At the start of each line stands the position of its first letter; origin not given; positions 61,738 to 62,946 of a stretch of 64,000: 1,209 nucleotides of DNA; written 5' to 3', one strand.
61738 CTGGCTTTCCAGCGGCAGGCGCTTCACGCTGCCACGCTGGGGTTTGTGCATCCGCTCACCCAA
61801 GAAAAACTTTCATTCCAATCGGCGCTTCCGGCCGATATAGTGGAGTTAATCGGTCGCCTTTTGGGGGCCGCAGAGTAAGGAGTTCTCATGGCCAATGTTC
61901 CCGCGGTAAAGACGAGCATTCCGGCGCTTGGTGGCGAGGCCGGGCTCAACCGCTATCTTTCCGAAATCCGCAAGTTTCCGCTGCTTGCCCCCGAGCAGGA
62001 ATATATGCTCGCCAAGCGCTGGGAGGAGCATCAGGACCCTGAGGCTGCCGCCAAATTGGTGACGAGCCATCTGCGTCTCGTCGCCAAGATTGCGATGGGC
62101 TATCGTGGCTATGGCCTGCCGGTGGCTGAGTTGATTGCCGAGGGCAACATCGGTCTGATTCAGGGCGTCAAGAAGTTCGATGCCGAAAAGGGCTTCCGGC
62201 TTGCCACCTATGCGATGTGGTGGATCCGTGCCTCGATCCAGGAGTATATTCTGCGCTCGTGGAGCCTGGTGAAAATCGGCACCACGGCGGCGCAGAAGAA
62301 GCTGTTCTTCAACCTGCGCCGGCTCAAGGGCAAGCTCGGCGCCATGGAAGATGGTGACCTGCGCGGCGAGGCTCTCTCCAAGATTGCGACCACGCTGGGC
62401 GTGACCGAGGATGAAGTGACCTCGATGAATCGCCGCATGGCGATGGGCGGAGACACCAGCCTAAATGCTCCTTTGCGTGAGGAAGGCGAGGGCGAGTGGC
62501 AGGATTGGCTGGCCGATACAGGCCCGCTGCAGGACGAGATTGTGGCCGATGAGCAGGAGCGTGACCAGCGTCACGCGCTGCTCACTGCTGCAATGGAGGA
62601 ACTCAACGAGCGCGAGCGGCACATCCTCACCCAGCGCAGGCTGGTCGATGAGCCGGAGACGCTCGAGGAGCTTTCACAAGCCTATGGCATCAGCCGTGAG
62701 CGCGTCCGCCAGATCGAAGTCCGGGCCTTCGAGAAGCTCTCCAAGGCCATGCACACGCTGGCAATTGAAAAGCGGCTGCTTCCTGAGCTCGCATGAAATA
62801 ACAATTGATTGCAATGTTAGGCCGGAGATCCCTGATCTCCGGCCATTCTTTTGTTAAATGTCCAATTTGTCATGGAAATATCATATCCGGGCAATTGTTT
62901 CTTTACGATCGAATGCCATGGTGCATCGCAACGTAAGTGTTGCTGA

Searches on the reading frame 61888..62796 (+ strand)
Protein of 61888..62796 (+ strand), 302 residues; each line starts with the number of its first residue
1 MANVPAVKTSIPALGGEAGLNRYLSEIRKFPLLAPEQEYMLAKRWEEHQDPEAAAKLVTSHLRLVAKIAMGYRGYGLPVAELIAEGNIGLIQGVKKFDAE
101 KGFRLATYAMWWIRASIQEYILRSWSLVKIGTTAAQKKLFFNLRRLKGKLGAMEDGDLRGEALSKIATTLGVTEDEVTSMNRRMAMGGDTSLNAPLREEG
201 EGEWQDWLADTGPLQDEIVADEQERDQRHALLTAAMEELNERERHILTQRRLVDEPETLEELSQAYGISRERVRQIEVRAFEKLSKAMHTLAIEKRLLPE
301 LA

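Call 68: find_encoding_contigs(protein=window:61888-62796:+, flank=10000, max_places=1)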
Protein window:61888-62796:+ (302 aa): 4 contigs read that carry it; 1 place shown.
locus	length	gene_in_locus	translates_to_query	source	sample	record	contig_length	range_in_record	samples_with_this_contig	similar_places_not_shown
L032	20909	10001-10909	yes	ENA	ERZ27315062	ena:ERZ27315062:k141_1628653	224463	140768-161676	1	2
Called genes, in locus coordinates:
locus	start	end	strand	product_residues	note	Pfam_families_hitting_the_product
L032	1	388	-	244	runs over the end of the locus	-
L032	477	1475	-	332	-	PF00490:ALAD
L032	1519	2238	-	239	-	PF01553:Acyltransferase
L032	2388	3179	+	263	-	PF01177:Asp_Glu_race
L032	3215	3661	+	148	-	PF03061:4HBT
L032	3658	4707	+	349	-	PF00378:ECH_1, PF16113:ECH_2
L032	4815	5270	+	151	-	PF02502:LacAB_rpiB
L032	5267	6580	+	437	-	PF00464:SHMT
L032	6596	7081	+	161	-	PF22811:Zn_ribbon_NrdR, PF03477:ATP-cone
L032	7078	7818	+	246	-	PF00588:SpoU_methylase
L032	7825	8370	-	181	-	-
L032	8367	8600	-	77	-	PF00313:CSD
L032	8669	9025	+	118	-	-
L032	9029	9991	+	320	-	PF00849:PseudoU_synth_2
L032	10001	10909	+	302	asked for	PF00140:Sigma70_r1_2, PF04542:Sigma70_r2, PF04545:Sigma70_r4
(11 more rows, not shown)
